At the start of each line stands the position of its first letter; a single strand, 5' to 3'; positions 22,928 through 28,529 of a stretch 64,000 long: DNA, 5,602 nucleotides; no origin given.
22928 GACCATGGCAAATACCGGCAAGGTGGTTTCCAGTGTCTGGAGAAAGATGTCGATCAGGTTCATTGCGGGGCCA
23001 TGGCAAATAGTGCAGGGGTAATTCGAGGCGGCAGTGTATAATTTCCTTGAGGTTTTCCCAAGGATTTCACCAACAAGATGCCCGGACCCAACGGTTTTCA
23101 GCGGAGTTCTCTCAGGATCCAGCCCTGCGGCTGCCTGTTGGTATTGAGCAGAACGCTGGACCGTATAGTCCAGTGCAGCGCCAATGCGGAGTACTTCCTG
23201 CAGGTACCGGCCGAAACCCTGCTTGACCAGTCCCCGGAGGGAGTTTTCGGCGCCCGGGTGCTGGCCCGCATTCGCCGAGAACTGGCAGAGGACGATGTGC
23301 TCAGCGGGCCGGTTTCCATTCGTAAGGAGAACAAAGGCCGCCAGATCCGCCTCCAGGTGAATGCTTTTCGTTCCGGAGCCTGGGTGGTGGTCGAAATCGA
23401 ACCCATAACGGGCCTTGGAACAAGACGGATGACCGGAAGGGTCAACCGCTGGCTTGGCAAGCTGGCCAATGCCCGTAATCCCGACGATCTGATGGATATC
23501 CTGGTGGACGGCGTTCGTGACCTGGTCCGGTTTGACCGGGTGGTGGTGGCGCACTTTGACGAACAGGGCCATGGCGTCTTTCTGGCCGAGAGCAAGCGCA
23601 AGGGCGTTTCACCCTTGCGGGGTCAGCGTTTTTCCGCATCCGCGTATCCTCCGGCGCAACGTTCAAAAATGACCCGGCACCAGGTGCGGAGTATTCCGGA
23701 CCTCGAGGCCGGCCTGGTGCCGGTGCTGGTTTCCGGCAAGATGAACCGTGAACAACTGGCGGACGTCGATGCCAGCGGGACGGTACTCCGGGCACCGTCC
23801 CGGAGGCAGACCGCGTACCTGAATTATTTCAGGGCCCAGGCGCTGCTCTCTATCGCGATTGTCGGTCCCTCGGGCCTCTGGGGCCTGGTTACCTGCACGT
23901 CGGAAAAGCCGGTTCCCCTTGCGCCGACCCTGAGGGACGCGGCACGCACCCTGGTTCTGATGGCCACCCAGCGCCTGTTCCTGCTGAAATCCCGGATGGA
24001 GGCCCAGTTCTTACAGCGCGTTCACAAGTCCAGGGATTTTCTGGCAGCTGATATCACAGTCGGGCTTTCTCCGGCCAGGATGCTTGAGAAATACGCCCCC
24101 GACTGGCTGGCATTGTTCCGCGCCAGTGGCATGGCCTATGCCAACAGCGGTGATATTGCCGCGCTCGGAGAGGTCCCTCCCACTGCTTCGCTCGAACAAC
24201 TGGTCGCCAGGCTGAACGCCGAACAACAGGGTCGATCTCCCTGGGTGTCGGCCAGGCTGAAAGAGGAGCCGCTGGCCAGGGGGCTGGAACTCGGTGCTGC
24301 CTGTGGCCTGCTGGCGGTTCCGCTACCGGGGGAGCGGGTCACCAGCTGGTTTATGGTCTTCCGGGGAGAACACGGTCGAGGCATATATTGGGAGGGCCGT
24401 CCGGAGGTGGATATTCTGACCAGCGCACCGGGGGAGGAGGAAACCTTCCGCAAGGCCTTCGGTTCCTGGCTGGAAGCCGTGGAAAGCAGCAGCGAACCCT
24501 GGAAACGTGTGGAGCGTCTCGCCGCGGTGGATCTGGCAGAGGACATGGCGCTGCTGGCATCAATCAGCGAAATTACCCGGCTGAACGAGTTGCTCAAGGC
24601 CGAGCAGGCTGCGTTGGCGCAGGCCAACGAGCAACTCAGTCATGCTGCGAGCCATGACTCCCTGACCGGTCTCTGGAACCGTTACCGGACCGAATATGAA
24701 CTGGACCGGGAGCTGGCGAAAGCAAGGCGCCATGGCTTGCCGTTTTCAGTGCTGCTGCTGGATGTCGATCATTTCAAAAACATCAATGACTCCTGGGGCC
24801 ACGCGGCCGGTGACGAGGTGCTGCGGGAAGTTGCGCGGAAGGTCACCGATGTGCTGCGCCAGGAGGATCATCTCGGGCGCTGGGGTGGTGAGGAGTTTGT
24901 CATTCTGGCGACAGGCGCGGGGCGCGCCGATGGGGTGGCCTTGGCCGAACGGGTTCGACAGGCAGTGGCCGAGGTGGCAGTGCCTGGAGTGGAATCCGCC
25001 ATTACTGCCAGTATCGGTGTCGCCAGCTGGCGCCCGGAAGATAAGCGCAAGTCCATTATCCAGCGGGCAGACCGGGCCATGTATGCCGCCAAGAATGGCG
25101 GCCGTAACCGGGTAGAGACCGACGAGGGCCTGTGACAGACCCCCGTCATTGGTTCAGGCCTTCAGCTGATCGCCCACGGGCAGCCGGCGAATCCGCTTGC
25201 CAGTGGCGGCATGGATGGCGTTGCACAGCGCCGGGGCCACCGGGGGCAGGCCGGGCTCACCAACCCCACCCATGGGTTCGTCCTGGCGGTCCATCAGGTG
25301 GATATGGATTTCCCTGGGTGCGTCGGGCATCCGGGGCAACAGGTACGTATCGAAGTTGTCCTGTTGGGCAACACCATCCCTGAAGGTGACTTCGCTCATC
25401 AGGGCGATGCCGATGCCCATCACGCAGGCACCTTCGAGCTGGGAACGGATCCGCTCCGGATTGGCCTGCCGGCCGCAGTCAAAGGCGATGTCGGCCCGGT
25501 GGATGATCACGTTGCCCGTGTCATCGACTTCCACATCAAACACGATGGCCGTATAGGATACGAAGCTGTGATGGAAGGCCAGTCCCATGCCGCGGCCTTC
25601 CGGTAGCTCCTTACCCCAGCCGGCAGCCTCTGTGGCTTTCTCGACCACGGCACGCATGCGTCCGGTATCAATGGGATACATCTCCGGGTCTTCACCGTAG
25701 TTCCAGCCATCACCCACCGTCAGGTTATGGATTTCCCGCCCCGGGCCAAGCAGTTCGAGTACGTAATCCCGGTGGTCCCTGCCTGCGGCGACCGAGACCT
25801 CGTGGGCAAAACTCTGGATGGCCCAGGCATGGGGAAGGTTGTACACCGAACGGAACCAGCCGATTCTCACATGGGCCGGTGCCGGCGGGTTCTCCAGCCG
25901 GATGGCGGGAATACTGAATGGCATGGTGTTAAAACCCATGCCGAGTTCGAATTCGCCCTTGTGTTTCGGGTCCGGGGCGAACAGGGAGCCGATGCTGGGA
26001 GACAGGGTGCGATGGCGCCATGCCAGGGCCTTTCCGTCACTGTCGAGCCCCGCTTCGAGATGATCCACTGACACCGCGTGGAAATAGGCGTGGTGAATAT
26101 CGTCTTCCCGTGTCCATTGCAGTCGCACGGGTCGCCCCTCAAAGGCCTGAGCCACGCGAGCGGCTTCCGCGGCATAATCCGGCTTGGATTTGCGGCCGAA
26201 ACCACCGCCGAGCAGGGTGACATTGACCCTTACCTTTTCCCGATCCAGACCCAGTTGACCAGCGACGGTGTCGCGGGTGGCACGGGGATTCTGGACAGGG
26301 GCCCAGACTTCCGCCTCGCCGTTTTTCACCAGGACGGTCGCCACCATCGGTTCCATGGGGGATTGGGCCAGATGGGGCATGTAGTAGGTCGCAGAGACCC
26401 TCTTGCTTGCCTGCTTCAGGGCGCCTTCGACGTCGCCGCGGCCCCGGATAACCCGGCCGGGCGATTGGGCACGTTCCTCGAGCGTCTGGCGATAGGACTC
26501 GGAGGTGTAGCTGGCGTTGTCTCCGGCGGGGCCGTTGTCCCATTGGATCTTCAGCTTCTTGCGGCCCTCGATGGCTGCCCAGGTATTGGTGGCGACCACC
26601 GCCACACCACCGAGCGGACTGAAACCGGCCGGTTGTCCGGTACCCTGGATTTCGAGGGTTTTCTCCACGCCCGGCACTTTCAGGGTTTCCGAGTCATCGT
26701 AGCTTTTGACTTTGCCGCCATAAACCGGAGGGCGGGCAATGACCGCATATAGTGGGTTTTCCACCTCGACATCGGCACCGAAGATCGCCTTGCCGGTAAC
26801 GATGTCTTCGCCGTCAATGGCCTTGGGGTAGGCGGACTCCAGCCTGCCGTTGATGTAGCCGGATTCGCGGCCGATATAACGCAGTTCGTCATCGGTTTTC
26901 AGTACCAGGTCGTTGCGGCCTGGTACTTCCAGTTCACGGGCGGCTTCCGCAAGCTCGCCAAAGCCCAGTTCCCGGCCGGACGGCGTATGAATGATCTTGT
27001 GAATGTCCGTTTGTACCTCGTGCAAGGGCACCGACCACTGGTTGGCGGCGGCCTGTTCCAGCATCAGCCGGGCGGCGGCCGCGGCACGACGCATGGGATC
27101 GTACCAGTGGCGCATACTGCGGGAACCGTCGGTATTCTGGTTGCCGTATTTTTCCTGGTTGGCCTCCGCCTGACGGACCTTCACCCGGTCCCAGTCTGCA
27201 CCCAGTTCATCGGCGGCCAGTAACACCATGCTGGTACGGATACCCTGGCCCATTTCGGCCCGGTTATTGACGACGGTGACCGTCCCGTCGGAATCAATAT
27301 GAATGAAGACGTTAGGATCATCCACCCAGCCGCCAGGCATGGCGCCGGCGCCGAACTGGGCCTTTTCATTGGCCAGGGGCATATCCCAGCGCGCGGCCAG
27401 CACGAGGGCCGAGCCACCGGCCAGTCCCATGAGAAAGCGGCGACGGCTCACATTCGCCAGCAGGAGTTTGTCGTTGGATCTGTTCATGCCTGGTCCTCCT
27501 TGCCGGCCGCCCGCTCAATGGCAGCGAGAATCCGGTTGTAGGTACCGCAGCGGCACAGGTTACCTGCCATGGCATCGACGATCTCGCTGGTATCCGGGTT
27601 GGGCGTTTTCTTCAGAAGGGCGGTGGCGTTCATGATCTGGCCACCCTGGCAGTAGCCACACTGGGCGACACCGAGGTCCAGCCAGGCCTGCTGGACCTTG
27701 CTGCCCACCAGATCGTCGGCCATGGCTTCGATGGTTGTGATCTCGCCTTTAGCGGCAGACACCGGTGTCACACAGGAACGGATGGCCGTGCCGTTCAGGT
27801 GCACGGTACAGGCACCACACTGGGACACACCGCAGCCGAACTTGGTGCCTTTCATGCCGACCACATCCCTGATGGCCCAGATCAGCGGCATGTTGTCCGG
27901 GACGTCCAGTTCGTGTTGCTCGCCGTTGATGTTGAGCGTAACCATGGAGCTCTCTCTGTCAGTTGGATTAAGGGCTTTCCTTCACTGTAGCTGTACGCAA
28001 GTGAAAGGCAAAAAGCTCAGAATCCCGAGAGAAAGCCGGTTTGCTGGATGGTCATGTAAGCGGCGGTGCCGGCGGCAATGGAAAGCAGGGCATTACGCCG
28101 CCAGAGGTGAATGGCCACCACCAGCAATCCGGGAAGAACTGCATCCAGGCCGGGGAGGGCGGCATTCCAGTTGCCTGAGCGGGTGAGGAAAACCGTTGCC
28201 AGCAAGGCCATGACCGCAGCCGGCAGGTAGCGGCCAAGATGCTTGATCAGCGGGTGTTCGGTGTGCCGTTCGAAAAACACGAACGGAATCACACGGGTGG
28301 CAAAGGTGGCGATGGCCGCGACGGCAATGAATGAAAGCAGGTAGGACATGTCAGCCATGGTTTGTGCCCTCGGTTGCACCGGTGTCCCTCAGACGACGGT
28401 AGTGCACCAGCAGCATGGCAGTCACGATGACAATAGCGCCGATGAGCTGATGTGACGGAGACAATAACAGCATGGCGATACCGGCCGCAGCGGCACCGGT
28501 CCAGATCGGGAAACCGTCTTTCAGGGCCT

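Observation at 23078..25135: Phytochrome-derived diguanylate cyclase with all bilin-binding residues replaced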

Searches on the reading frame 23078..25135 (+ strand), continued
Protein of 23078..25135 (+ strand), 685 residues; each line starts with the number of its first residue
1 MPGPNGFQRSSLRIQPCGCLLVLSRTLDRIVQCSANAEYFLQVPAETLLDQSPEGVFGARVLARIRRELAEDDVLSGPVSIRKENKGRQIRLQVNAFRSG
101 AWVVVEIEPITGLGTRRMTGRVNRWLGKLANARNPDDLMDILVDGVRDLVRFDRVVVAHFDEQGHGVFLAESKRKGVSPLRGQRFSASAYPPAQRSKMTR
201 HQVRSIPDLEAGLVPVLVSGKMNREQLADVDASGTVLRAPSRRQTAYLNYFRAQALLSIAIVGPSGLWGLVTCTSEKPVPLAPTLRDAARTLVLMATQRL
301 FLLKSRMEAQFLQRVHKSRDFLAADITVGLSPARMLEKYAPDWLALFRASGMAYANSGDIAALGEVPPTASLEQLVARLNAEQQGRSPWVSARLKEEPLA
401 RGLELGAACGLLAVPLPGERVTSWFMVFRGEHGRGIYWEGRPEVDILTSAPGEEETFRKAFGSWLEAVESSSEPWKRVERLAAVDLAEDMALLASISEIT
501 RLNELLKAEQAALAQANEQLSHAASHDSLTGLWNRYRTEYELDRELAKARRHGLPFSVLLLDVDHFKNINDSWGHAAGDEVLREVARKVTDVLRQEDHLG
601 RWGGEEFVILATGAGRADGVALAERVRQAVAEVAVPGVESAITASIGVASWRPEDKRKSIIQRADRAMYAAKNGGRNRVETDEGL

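Call 44: predict_structure(alignment_id=A1)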
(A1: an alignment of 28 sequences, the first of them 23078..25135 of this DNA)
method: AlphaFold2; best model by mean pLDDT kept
length: 685 residues; sequences in the alignment: 28
mean_pLDDT: 87.0   pTM: 0.64
mean pLDDT of the five models: 87.0, 85.2, 84.9, 84.0, 83.2
residues with pLDDT >= 90: 390; 70-90: 236; 50-70: 33; < 50: 26
segments of 3 or more residues with pLDDT < 50: 1-4, 441-462
pLDDT, mean of each block of 10 residues (from residue 1): 53 92 95 94 93 94 94 90 85 92 94 72 96 94 97 95 86 89 80 87 93 92 86 88 84 93 91 95 92 96 90 87 76 87 91 89 94 92 79 90 91 85 89 61 43 43 58 88 91 85 88 81 84 91 93 93 91 90 94 91 92 92 95 87 94 92 94 92 73
secondary structure, 60 per line:
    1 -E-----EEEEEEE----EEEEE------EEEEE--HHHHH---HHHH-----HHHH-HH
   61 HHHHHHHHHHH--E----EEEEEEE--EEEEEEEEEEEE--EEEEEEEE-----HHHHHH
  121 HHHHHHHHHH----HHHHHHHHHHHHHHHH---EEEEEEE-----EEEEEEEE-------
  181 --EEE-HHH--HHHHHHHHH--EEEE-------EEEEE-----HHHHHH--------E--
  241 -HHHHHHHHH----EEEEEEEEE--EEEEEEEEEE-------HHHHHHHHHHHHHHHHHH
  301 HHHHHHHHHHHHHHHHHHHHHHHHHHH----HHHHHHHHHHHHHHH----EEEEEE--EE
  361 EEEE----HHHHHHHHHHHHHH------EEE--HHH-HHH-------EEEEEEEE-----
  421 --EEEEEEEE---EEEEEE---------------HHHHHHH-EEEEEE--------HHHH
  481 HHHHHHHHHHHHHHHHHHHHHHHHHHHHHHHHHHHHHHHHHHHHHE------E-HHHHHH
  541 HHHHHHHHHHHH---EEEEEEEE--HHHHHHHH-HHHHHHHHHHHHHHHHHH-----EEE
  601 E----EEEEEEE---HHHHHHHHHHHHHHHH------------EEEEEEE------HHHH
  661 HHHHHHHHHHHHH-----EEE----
elements in order: E8-14 E19-23 E30-34 H37-41 H45-48 H54-57 H59-71 E79-85 E88-99 E102-109 H115-130 H135-150 E154-160 E166-173 E183-185 H192-200 E203-206 E214-218 H224-229 H242-250 E255-263 E266-275 H283-327 H332-346 E351-356 E359-364 H369-382 E389-391 E408-415 E423-430 E434-439 H455-461 E463-468 H477-525 H535-552 E556-563 H566-573 H575-592 E598-601 E606-612 H616-631 E644-650 H657-673 E679-681

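Call 48: fold_search(model_id=the predicted structure, library=pdb)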
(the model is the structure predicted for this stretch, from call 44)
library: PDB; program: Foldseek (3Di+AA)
matches with E <= 10: 1308; with E <= 0.001: 474
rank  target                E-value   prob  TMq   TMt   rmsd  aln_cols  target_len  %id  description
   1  5llw_B                2.1e-57  1.00  0.70  0.71   6.5       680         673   31  Bacteriophytochrome activated diguanylyl cyclase from Idiomarina species A28L (released 2017-03-15)
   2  5llw_A                4.5e-57  1.00  0.73  0.74   5.9       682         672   31  Bacteriophytochrome activated diguanylyl cyclase from Idiomarina species A28L (released 2017-03-15)
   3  5llx_A                1.5e-56  1.00  0.70  0.71   6.4       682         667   31  Bacteriophytochrome activated diguanylyl cyclase from Idiomarina species A28L with GTP bound (released 2017-03-15)
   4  5llx_B                1.7e-54  1.00  0.69  0.72   6.1       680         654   30  Bacteriophytochrome activated diguanylyl cyclase from Idiomarina species A28L with GTP bound (released 2017-03-15)
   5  6et7_B                2.9e-52  1.00  0.68  0.72   6.0       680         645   30  Activated heterodimer of the bacteriophytochrome regulated diguanylyl cyclase variant - S505V A526V - from Idiomarina  (released 2018-06-13)
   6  6et7_A                8.3e-52  1.00  0.72  0.76   5.7       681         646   30  Activated heterodimer of the bacteriophytochrome regulated diguanylyl cyclase variant - S505V A526V - from Idiomarina  (released 2018-06-13)
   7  6fht_B                2.2e-39  1.00  0.60  0.56  16.0       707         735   23  Crystal structure of an artificial phytochrome regulated adenylate/guanylate cyclase in its dark adapted Pr form (released 2018-04-18)
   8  6fht_A                4.7e-39  1.00  0.58  0.55  16.8       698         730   22  Crystal structure of an artificial phytochrome regulated adenylate/guanylate cyclase in its dark adapted Pr form (released 2018-04-18)
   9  5lly_A                2.8e-38  1.00  0.62  0.81   4.7       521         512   26  Photosensory Module of Bacteriophytochrome linked Diguanylyl Cyclase from Idiomarina species A28L (released 2017-03-15)
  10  5lly_C                4.7e-38  1.00  0.61  0.81   4.5       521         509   27  Photosensory Module of Bacteriophytochrome linked Diguanylyl Cyclase from Idiomarina species A28L (released 2017-03-15)
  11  5lly_D                8.4e-38  1.00  0.62  0.82   4.2       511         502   26  Photosensory Module of Bacteriophytochrome linked Diguanylyl Cyclase from Idiomarina species A28L (released 2017-03-15)
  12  5mg1                  1.3e-35  1.00  0.61  0.83   3.2       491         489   27  Structure of the photosensory module of Deinococcus phytochrome by serial femtosecond X-ray crystallography (released 2017-02-22)
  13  5lly_B                4.9e-35  1.00  0.58  0.79   4.9       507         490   25  Photosensory Module of Bacteriophytochrome linked Diguanylyl Cyclase from Idiomarina species A28L (released 2017-03-15)
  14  4q0j                  1.7e-34  1.00  0.60  0.82   3.1       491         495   27  Deinococcus radiodurans BphP photosensory module (released 2014-07-16)
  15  8avw_A                2.9e-33  1.00  0.61  0.72   6.5       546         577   27  Cryo-EM structure of DrBphP in Pr state (released 2022-12-21)
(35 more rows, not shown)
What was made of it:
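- AF2 pLDDT 87 and Foldseek TM 0.70-0.76 to 5LLW/6ET7 (calls 44, 48).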

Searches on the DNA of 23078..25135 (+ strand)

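Call 7: search_dna_similar(query=window:23078-25135:+, collection=plasmids, mode=near)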
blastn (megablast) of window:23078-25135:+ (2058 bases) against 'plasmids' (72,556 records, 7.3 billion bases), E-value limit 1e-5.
No match.
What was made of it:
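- Tried and rejected: No match (call 7).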

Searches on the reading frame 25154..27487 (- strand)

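Call 52: search_protein_families(library=pfam, proteins=[window:25154-27487:-], max_evalue=0.001)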
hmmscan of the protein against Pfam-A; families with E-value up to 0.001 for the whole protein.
window:25154-27487:- (777 aa): 2 families
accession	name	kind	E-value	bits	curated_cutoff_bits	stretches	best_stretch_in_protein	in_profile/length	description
PF20256.3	MoCoBD_2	-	1.9e-40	139.6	27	2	628-724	187-283/283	Molybdopterin cofactor-binding domain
PF02738.23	MoCoBD_1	-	1.2e-30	106.9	27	1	343-533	6-196/244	Molybdopterin cofactor-binding domain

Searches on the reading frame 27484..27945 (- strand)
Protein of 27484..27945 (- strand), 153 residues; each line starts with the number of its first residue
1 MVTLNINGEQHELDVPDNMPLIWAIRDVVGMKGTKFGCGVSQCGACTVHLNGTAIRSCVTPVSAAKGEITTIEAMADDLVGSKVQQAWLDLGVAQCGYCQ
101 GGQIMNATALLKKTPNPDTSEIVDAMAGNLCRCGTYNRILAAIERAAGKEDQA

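Call 52: search_protein_families(library=pfam, proteins=[window:27484-27945:-], max_evalue=0.001)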
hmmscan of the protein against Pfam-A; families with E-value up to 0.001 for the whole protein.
window:27484-27945:- (153 aa): 3 families
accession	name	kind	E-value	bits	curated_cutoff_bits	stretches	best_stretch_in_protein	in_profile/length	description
PF01799.25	Fer2_2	-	7.2e-28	97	30.3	1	71-144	1-75/75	[2Fe-2S] binding domain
PF00111.32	Fer2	-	2.5e-07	31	21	1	5-58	2-55/77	2Fe-2S iron-sulfur cluster binding domain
PF13085.11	Fer2_3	-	1.9e-05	25.1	27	1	37-76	51-90/107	2Fe-2S iron-sulfur cluster binding domain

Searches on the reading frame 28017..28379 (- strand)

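Call 52: search_protein_families(library=pfam, proteins=[window:28017-28379:-], max_evalue=0.001)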
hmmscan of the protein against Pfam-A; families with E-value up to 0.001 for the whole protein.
window:28017-28379:- (120 aa): 1 family
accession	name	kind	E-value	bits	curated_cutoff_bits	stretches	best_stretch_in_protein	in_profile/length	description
PF05437.17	AzlD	-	1.1e-19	70.8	23.7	1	16-111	3-98/99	Branched-chain amino acid transport protein (AzlD)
